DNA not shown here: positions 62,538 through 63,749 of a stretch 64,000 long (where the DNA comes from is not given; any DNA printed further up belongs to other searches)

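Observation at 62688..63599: ATP-grasp-like gene with a degenerate metal-binding motif next to the SPASM maturase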

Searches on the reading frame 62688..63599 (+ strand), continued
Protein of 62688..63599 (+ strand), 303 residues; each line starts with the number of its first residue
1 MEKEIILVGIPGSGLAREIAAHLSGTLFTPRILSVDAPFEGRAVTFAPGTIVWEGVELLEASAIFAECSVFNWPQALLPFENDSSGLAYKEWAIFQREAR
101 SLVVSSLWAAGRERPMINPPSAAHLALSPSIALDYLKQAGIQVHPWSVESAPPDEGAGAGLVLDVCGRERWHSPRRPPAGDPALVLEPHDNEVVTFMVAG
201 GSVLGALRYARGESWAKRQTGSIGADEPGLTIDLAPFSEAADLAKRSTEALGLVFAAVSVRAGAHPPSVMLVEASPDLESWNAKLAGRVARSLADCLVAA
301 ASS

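Call 25: fold_search(model_id=the predicted structure, library=pdb)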
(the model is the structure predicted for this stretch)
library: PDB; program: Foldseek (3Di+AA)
matches with E <= 10: 1326; with E <= 0.001: 385
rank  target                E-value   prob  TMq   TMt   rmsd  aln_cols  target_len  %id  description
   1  7dro_E                4.6e-15  1.00  0.69  0.70   5.3       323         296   17  Structure of ATP-grasp ligase PsnB complexed with minimal precursor (released 2021-09-08)
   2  7drp_A                5.2e-15  1.00  0.72  0.70   5.2       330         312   18  Structure of ATP-grasp ligase PsnB complexed with phosphomimetic variant of minimal precursor, Mg, and ADP (released 2021-09-08)
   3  7dro_C                8.9e-15  1.00  0.66  0.66   5.9       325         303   19  Structure of ATP-grasp ligase PsnB complexed with minimal precursor (released 2021-09-08)
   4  7dro_A                9.4e-15  1.00  0.69  0.70   5.3       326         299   17  Structure of ATP-grasp ligase PsnB complexed with minimal precursor (released 2021-09-08)
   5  7drm_C                1.3e-14  1.00  0.71  0.70   5.3       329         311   18  Structure of ATP-grasp ligase PsnB complexed with minimal precursor, Mg, and ADP (released 2021-09-08)
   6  7drm_A                2.3e-14  1.00  0.71  0.70   5.2       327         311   18  Structure of ATP-grasp ligase PsnB complexed with minimal precursor, Mg, and ADP (released 2021-09-08)
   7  7drm_B                2.6e-14  1.00  0.70  0.71   5.0       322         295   17  Structure of ATP-grasp ligase PsnB complexed with minimal precursor, Mg, and ADP (released 2021-09-08)
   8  7drn_D                3.5e-14  1.00  0.67  0.68   5.4       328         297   18  Structure of ATP-grasp ligase PsnB complexed with precursor peptide PsnA2 and AMPPNP (released 2021-09-08)
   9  7drn_B                5.6e-14  1.00  0.69  0.70   5.3       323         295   18  Structure of ATP-grasp ligase PsnB complexed with precursor peptide PsnA2 and AMPPNP (released 2021-09-08)
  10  7drp_B                9.6e-14  1.00  0.68  0.70   5.3       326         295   17  Structure of ATP-grasp ligase PsnB complexed with phosphomimetic variant of minimal precursor, Mg, and ADP (released 2021-09-08)
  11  7drm_D                1.1e-13  1.00  0.69  0.67   5.4       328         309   18  Structure of ATP-grasp ligase PsnB complexed with minimal precursor, Mg, and ADP (released 2021-09-08)
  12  7dro_D                1.7e-13  1.00  0.67  0.70   5.5       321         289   18  Structure of ATP-grasp ligase PsnB complexed with minimal precursor (released 2021-09-08)
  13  7dro_B                2.1e-13  1.00  0.69  0.69   5.3       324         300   17  Structure of ATP-grasp ligase PsnB complexed with minimal precursor (released 2021-09-08)
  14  7drp_D                4.7e-13  1.00  0.69  0.71   4.8       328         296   17  Structure of ATP-grasp ligase PsnB complexed with phosphomimetic variant of minimal precursor, Mg, and ADP (released 2021-09-08)
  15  9bou_A                3.2e-12  1.00  0.58  0.60   6.7       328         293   15  Crystal structure of ATP-grasp ligase PruB from Streptomyces coelicolor A3(2) (released 2024-12-18)
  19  5zct_A                1.9e-11  1.00  0.57  0.59   6.7       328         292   15  The crystal structure of the poly-alpha-L-glutamate peptides synthetase RimK at 2.05 angstrom resolution. (released 2018-07-25)
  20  4iwx                  2.5e-11  1.00  0.63  0.65   5.0       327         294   13  Rimk structure at 2.85A (released 2013-05-08)
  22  5zct_C                5.2e-11  1.00  0.59  0.61   6.9       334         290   16  The crystal structure of the poly-alpha-L-glutamate peptides synthetase RimK at 2.05 angstrom resolution. (released 2018-07-25)
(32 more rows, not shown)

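Call 26: find_encoding_contigs(protein=P0001, flank=10000, max_places=3)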
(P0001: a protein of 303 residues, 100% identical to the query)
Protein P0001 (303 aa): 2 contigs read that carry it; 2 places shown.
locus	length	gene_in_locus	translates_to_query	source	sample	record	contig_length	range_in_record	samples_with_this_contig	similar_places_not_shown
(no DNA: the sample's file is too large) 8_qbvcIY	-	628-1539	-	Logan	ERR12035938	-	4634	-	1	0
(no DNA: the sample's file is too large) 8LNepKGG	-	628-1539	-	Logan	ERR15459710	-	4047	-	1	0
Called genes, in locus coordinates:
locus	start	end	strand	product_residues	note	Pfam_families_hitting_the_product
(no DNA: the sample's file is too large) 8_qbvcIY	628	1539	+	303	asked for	-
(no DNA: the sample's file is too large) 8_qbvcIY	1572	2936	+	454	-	PF04055:Radical_SAM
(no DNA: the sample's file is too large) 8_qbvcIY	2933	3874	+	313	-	PF08443:RimK (weak)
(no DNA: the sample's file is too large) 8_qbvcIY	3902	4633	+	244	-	?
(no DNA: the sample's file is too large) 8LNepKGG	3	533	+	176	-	?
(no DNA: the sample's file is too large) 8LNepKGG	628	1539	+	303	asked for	-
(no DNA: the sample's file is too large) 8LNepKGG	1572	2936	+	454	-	PF04055:Radical_SAM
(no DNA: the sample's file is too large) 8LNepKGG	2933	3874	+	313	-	PF08443:RimK (weak)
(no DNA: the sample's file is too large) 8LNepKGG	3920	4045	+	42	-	?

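Call 28: find_related_loci(query=A1, collection=genome_contigs, flank=10000)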
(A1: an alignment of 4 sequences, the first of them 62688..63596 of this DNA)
Query A1 (303 aa) in genome_contigs; peptide patterns used: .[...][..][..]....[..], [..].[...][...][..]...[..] (x = any residue, [..] = any of these).
68 stretches matched a pattern; 1 encode a relative of the query (tblastn E <= 1e-3); 1 distinct loci.
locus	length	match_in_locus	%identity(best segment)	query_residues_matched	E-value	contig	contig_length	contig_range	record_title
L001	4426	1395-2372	54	1-303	2e-97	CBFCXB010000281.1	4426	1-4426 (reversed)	MAG TPA_asm: uncultured bacterium isolate ERR13917544_metabat2_3 genome assembly, contig: ERZ26802894.4201, whole genome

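Call 30: find_encoding_contigs(protein=P0003, flank=10000, max_places=3)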
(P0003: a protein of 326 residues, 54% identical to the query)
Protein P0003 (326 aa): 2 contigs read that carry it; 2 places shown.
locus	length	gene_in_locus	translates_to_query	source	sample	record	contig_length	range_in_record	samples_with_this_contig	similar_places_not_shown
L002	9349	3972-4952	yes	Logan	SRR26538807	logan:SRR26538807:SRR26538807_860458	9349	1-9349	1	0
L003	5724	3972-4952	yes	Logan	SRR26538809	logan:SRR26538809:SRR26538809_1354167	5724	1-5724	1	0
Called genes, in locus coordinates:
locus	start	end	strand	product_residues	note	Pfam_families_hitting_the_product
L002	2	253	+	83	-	?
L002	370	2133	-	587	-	PF00664:ABC_membrane, PF00005:ABC_tran, PF02463:SMC_N (faint)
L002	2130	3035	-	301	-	PF25984:BSH_YknX (faint)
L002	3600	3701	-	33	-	-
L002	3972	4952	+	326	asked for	-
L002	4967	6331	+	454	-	PF04055:Radical_SAM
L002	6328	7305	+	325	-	PF08443:RimK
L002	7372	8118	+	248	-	-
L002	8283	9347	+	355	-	?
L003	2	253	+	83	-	?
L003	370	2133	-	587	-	PF00664:ABC_membrane, PF00005:ABC_tran, PF02463:SMC_N (faint)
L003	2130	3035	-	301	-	PF25984:BSH_YknX (faint)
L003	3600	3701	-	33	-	-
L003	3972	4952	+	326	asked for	-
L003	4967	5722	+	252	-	?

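Call 31: search_protein_families(library=ncbifam, proteins=[L002:4967-6328:+, L002:6328-7302:+, L002:7372-8115:+, L002:8283-9347:+, L002:3972-4949:+], max_evalue=0.01)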
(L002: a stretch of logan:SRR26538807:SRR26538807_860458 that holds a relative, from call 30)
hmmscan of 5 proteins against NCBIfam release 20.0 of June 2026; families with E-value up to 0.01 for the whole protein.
L002:4967-6328:+ (454 aa): 64 families (the best 25 are shown)
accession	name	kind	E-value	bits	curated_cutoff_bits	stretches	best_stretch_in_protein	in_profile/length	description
TIGR04463.1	rSAM_vs_C_rich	equivalog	6.2e-87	292.2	525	1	6-414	1-404/438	TIGR04463 family radical SAM/SPASM RiPP maturase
TIGR04334.1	rSAM_Clo7bot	equivalog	1.1e-86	291.3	600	1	2-437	1-436/440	radical SAM/SPASM domain Clo7bot peptide maturase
NF038107.1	rSAM_NF038107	equivalog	3.4e-56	190.9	600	1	1-409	1-405/444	Cys-every-fifth radical SAM/SPASM peptide maturase CefB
NF052473.1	rSAM_FlmE_OhkG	exception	9.3e-52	176.3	500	1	1-442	1-463/481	FlmE/OhkG family radical SAM/SPASM peptide maturase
TIGR04280.1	geopep_mat_rSAM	hypoth_equivalog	4.4e-49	167.6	400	1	58-420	49-409/428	geopeptide radical SAM maturase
NF047865.1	rSAM_PapB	equivalog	1.5e-32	113.1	340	2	95-269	5-179/330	PapB family radical SAM/SPASM ranthipeptide maturase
TIGR03942.1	sulfatase_rSAM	equivalog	1.9e-27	96.3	349.45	2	101-269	9-180/363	anaerobic sulfatase maturase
NF041298.1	rSAM_mat_DynA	equivalog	6.2e-25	87.9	450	1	97-310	5-215/356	dynobactin maturation radical SAM/SPASM protein DynA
TIGR04068.1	rSAM_ocin_clost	equivalog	7.2e-21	74.6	500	1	55-238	46-232/462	Cys-rich peptide radical SAM maturase CcpM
TIGR04083.1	rSAM_pep_methan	hypoth_equivalog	9.7e-21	74.1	300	1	96-414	3-320/376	TIGR04083 family peptide-modifying radical SAM enzyme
TIGR04064.1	rSAM_nif11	equivalog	2.2e-20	72.8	518.7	1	83-237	70-223/459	nif11-like peptide radical SAM maturase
TIGR03906.1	quino_hemo_SAM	equivalog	2e-19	69.6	453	1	93-236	96-239/467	quinohemoprotein amine dehydrogenase maturation protein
TIGR03974.1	rSAM_six_Cys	equivalog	1.5e-18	66.9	425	1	95-410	101-422/451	thioether cross-link-forming SCIFF peptide maturase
NF041707.1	rSAM_YhhB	equivalog_domain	4.5e-18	65.3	445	1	102-236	11-150/369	cyclophane-forming radical SAM/SPASM peptide maturase YhhB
TIGR04085.1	rSAM_more_4Fe4S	domain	5.8e-16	58.7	27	1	331-413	1-83/93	SPASM domain-containing protein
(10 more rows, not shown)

L002:6328-7302:+ (325 aa): 8 families
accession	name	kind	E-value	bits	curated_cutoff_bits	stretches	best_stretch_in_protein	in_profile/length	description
TIGR00768.1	rimK_fam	subfamily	1.2e-14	54.4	143.4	1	202-304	175-275/276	RimK family alpha-L-glutamate ligase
TIGR04187.1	GRASP_SAV_5884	subfamily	1.3e-13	50.9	350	1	109-305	109-311/312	ATP-grasp ribosomal peptide maturase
NF040720.1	MptN_Meth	equivalog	1.5e-12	47.2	350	1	196-305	179-290/291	tetrahydromethanopterin:alpha-L-glutamate ligase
TIGR02144.1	LysX_arch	equivalog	1.9e-10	40.3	275.6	1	196-307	167-277/281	lysine biosynthesis protein LysX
TIGR04185.1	ATPgraspMvdC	equivalog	1.9e-08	33.8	425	1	186-306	193-317/318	MvdC family ATP-grasp ribosomal peptide maturase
TIGR04184.1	ATPgraspMvdD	equivalog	9.5e-06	25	475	1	187-306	195-320/321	MvdD family ATP-grasp ribosomal peptide maturase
TIGR04443.1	F420_CofF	equivalog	2.4e-05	23.5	300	1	203-308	181-281/283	coenzyme gamma-F420-2:alpha-L-glutamate ligase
NF007764.0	PRK10446.1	equivalog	4.6e-05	22.9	331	1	200-308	183-289/300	30S ribosomal protein S6--L-glutamate ligase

L002:7372-8115:+ (248 aa): 5 families
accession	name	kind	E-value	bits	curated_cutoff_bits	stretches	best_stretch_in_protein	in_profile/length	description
TIGR04483.1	D_pro_red_PrdB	equivalog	3.5e-28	98.6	300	1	20-232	20-228/238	D-proline reductase (dithiol) protein PrdB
NF040794.1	sarcosine_GrdF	exception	2.9e-11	42.7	800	1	78-222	278-424/435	sarcosine reductase complex component B subunit beta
NF040795.1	betaine_GrdH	exception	2.2e-10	40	775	1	4-207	199-401/435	betaine reductase selenoprotein B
TIGR01918.1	various_sel_PB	subfamily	1.1e-08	34.5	65.45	1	4-206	198-403/431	glycine/betaine/sarcosine/D-proline family reductase selenoprotein B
TIGR01917.1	gly_red_sel_B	equivalog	1e-07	31.2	602.2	1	79-206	274-403/431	glycine reductase complex selenoprotein B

L002:8283-9347:+ (355 aa): 6 families
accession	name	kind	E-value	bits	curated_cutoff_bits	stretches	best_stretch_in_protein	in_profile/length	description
NF049980.1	SfMCT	equivalog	1.2e-84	284.2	320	1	9-355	1-319/378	L-lactate MFS transporter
TIGR00890.1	2A0111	subfamily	4.8e-46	157.4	374.85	1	9-354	2-311/377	oxalate/formate antiport family MFS transporter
TIGR04259.1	oxa_formateAnti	equivalog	3.3e-36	125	335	1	9-354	1-322/405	oxalate/formate MFS antiporter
TIGR00886.1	2A0108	subfamily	4.9e-08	32.5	311.7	1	20-345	11-327/368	NarK family nitrate/nitrite MFS transporter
NF038246.1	bile_salt_MFS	equivalog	6.1e-08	31.9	400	1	8-336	2-317/408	conjugated bile salt MFS transporter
TIGR00892.1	2A0113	subfamily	1.2e-07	30.8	586.1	1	10-200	18-193/455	monocarboxylate transporter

L002:3972-4949:+ (326 aa): 0 families

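Call 32: search_protein_families(library=pfam, proteins=[L002:4967-6328:+, L002:6328-7302:+, L002:7372-8115:+, L002:8283-9347:+, L002:3972-4949:+], max_evalue=0.01)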
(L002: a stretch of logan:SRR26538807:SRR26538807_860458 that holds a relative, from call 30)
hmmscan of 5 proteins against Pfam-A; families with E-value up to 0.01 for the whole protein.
L002:4967-6328:+ (454 aa): 2 families
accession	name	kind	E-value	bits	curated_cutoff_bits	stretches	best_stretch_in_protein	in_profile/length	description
PF04055.27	Radical_SAM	-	5.2e-16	59.7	29.5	1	99-236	3-134/166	Radical SAM superfamily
PF13353.11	Fer4_12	-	0.0003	21.6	22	1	102-221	14-126/137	4Fe-4S single cluster domain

L002:6328-7302:+ (325 aa): 2 families
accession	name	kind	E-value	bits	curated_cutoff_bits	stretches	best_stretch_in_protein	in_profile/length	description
PF08443.16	RimK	-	3.8e-09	36.9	21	1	202-305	87-188/188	RimK-like ATP-grasp domain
PF14243.11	R2K_3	-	0.0098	16.5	26.3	0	193-282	76-150/169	ATP-grasp domain, R2K clade family 3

L002:7372-8115:+ (248 aa): 0 families

L002:8283-9347:+ (355 aa): 2 families
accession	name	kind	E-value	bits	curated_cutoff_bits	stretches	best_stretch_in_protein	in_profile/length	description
PF07690.21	MFS_1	-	2.4e-24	86.4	33.4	1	24-353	5-309/347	Major Facilitator Superfamily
PF13347.12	MFS_2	-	2.6e-05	23.4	27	1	158-352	139-328/427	MFS/sugar transport protein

L002:3972-4949:+ (326 aa): 0 families

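Call 34: search_solved_structures(query=L002:6328-7302:+, max_evalue=0.01, show_alignments=3)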
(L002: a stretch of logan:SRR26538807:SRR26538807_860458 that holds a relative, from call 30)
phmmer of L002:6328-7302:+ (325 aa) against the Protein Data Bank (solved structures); distinct sequences matched with E-value up to 0.01: 11.
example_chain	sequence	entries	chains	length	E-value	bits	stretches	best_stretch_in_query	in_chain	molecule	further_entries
7drm_A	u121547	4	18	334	2.3e-18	69.9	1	6-308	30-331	ATP-grasp domain-containing protein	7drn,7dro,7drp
9bou_A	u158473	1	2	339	2.6e-08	36.8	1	66-317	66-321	MvdD-like pre-ATP grasp domain-containing protein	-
7m4s_A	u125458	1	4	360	5.3e-05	26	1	186-307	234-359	AMdnB protein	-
7qyr_A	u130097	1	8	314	5.6e-05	25.9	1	194-317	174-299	Probable alpha-L-glutamate ligase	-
7qys_A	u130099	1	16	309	5.8e-05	25.9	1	193-317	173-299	Probable alpha-L-glutamate ligase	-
5zct_A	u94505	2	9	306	6.7e-05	25.7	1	132-308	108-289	Ribosomal protein S6--L-glutamate ligase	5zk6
4iwx_A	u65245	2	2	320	8.5e-05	25.3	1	132-308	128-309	Ribosomal protein S6 modification protein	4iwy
5ig8_A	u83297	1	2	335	0.00046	22.9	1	186-306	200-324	ATP grasp ligase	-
3vpd_A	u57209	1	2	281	0.0017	21.1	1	90-305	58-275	Ribosomal protein S6 modification protein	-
1uc9_A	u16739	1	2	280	0.0018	21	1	90-304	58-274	lysine biosynthesis enzyme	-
1uc8_A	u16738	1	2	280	0.002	20.8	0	90-304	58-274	lysine biosynthesis enzyme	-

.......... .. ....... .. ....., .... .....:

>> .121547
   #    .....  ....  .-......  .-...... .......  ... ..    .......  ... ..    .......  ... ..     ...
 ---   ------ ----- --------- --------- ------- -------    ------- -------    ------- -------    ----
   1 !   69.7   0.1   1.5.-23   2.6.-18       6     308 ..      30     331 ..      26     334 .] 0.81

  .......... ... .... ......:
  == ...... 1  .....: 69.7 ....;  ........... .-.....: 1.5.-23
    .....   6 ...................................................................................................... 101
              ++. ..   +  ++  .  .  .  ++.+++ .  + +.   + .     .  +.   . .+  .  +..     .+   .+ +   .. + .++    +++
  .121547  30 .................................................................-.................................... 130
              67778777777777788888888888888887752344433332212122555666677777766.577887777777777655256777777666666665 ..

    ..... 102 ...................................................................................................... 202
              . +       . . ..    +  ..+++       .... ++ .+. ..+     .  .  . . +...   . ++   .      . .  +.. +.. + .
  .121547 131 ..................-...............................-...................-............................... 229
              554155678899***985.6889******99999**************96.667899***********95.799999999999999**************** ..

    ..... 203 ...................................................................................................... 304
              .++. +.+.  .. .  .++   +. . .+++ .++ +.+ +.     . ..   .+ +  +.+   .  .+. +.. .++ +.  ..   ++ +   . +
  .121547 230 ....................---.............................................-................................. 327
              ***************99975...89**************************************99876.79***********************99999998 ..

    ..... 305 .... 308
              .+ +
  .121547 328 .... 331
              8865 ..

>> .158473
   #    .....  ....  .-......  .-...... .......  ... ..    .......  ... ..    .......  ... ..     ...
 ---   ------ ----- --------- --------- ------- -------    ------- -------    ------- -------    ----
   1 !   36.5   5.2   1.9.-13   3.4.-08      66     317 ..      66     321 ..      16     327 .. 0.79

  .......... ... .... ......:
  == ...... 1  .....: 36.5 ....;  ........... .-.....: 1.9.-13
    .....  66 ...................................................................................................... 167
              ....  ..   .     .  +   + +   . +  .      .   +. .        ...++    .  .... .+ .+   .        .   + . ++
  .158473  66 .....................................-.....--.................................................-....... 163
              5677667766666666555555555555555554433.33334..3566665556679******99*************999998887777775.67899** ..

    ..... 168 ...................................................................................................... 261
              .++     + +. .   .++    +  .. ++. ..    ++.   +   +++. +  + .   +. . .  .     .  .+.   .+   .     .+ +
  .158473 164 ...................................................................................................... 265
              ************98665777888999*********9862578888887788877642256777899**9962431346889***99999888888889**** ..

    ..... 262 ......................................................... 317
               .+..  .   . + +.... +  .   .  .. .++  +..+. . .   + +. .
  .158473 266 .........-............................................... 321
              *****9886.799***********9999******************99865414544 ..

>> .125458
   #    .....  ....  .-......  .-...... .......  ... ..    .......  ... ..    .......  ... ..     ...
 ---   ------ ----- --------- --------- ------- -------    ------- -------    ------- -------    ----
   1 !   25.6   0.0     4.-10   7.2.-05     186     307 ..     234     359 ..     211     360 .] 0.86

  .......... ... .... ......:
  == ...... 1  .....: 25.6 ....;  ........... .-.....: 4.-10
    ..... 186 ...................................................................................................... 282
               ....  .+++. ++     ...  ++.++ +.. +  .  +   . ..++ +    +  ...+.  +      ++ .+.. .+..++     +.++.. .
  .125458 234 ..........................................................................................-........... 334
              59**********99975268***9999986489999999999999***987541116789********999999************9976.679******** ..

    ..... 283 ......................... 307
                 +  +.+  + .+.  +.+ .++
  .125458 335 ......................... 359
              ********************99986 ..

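Call 40: find_homologous_proteins(query=A2, max_evalue=0.00001)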
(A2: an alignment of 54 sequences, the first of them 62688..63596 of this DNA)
Query A2 (54 sequences) (303 aa, profile of the alignment): 11 proteins with E <= 0.00001 among 8000 candidates.
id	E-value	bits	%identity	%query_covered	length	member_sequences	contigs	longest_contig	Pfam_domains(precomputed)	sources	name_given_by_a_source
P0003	2.2e-108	380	54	100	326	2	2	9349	-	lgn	-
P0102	2.1e-104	367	50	100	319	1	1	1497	-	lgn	-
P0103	5.0e-104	366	50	99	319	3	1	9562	-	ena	-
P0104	2.4e-103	363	41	100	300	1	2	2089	-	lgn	-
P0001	1.2e-100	355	100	100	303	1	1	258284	-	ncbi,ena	-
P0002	3.5e-99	350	57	98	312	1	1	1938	-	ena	-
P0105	1.8e-96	341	37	99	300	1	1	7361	-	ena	-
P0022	5.7e-94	333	40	72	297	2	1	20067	-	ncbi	-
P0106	1.9e-89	318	40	96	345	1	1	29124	-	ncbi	-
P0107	2.1e-85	305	36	95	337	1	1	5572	-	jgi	jgi:hypothetical protein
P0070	1.0e-68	250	31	68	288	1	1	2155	-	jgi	jgi:hypothetical protein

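Call 41: find_encoding_contigs(protein=P0106, flank=10000, max_places=2)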
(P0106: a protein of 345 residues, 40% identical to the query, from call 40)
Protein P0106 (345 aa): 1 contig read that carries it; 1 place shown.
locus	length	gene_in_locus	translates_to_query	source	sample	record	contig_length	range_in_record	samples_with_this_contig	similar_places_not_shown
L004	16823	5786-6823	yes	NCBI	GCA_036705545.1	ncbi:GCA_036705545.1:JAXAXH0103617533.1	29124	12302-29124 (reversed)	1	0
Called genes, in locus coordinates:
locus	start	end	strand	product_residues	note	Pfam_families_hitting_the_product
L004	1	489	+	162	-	?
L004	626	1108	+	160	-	PF03544:TonB_C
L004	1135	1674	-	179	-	-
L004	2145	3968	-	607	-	PF00664:ABC_membrane, PF00005:ABC_tran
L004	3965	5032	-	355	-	PF25919:BSH_CusB (faint)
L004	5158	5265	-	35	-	-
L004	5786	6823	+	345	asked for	-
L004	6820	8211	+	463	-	PF04055:Radical_SAM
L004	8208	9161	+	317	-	PF08443:RimK (weak)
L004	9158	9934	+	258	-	-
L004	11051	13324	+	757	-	PF00905:Transpeptidase (weak)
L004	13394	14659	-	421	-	PF13505:OMP_b-brl, PF02412:TSP_3 (faint), PF05359:DUF748 (faint), PF00691:OmpA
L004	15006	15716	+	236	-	PF00230:MIP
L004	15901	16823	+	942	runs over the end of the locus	PF01564:Spermine_synth, PF13429:TPR_15 (weak), PF13432:TPR_16 (weak), PF23914:TPR_CcmH_CycH, PF14559:TPR_19, PF13432:TPR_16 (weak), PF00515:TPR_1 (weak), PF07719:TPR_2, +6 more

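Call 42: find_encoding_contigs(protein=P0022, flank=10000, max_places=2)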
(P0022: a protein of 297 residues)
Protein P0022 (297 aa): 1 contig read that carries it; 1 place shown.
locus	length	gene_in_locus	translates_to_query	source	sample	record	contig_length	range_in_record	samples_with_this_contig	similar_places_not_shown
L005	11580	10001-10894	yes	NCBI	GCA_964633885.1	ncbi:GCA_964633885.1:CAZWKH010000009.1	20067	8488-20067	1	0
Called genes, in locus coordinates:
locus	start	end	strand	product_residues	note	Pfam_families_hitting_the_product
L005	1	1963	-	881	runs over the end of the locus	PF00672:HAMP, PF07228:SpoIIE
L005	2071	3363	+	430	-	PF00108:Thiolase_N, PF22691:Thiolase_C_1 (faint), PF02803:Thiolase_C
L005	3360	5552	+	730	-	PF00378:ECH_1, PF16113:ECH_2, PF02737:3HCDH_N, PF00725:3HCDH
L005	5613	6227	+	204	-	-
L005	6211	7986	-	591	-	PF00664:ABC_membrane, PF00005:ABC_tran, PF02463:SMC_N (faint)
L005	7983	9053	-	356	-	PF25919:BSH_CusB (faint), PF25973:BSH_CzcB (weak), PF25984:BSH_YknX (faint)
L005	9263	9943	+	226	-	-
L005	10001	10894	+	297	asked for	-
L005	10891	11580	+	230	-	?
